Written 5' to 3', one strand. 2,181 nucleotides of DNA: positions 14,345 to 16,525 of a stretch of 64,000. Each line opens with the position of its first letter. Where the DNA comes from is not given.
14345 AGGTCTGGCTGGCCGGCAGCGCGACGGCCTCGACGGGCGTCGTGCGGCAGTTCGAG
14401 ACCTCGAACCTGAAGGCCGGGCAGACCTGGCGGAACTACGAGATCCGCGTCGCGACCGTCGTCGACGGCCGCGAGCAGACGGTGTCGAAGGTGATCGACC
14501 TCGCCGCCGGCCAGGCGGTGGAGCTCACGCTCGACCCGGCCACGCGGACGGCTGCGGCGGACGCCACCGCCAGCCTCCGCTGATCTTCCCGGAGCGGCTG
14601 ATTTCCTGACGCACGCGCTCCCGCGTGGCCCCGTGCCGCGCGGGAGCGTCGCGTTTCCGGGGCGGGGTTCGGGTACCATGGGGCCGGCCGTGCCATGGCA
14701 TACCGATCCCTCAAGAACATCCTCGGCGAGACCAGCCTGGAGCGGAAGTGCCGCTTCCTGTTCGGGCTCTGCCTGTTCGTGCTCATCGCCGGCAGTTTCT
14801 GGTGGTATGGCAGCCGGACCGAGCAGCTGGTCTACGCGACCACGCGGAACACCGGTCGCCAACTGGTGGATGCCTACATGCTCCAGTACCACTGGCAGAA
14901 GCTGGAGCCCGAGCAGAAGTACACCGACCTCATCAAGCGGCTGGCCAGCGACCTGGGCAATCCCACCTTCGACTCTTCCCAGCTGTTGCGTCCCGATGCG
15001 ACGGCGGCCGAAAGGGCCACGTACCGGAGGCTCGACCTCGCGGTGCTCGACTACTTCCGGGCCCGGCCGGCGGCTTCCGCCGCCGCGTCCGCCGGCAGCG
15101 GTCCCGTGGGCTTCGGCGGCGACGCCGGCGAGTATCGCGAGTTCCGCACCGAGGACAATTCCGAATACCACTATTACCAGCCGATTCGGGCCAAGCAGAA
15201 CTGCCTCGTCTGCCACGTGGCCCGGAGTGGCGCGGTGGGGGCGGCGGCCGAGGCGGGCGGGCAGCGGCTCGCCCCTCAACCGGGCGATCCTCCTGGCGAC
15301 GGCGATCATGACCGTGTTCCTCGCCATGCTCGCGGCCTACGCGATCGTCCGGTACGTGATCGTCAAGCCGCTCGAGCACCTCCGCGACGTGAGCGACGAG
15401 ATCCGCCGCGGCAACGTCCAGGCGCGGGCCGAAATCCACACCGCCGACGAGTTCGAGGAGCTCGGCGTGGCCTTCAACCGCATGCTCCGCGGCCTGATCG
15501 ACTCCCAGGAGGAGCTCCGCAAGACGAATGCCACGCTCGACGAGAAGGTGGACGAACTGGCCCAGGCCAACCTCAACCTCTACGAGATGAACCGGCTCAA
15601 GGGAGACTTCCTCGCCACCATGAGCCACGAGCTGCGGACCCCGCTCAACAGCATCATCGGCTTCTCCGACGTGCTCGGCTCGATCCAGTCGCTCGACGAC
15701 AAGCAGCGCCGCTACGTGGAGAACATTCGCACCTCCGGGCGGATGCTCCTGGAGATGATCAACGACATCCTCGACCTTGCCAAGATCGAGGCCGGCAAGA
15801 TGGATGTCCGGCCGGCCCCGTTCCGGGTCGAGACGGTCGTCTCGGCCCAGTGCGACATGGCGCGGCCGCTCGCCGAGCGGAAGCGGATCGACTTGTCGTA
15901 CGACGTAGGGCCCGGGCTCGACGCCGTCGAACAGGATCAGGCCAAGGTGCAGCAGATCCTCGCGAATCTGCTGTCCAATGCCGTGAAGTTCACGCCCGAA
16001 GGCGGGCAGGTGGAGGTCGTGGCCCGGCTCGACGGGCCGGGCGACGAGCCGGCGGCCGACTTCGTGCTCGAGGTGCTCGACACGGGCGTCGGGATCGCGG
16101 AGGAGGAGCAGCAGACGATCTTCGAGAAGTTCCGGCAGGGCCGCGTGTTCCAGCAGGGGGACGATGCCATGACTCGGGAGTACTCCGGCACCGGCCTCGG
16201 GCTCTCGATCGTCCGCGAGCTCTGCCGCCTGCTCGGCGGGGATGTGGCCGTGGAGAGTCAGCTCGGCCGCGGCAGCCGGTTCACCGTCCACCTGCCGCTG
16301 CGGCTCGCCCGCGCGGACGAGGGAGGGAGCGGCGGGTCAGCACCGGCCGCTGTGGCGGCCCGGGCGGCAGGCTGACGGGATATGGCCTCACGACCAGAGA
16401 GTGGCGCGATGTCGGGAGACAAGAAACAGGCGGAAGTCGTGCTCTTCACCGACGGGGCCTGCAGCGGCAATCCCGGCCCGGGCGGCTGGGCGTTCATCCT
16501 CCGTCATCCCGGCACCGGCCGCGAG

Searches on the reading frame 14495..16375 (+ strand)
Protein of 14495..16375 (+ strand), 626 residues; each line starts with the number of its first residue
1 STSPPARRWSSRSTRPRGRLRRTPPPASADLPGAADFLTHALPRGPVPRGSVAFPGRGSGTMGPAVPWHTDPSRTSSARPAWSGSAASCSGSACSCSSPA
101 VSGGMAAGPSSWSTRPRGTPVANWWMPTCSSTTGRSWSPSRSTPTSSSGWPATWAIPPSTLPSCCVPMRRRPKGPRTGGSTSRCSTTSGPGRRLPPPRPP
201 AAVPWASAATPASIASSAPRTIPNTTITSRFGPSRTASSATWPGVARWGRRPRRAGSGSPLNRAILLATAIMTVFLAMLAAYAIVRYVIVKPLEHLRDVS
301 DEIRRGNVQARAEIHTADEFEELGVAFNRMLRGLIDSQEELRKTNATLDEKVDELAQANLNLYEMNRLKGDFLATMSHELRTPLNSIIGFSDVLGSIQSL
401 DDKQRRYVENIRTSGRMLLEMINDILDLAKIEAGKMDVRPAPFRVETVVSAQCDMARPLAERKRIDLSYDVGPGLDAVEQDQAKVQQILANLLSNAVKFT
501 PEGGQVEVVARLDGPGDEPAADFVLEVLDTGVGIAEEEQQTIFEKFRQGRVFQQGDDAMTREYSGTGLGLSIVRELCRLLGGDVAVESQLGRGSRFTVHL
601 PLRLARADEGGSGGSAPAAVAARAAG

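Call 91: search_protein_families(library=pfam, proteins=[window:14495-16375:+], max_evalue=0.001)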
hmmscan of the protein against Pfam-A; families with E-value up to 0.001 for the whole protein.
window:14495-16375:+ (626 aa): 3 families
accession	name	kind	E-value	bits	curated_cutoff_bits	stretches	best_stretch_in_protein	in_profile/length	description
PF02518.31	HATPase_c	-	1.7e-29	103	26.4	1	481-603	2-110/111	Histidine kinase-, DNA gyrase B-, and HSP90-like ATPase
PF00512.31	HisKA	-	1.4e-22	80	26.9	1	369-434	2-66/66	His Kinase A (phospho-acceptor) domain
PF00672.30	HAMP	-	1e-10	42.2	25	1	288-334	5-51/53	HAMP domain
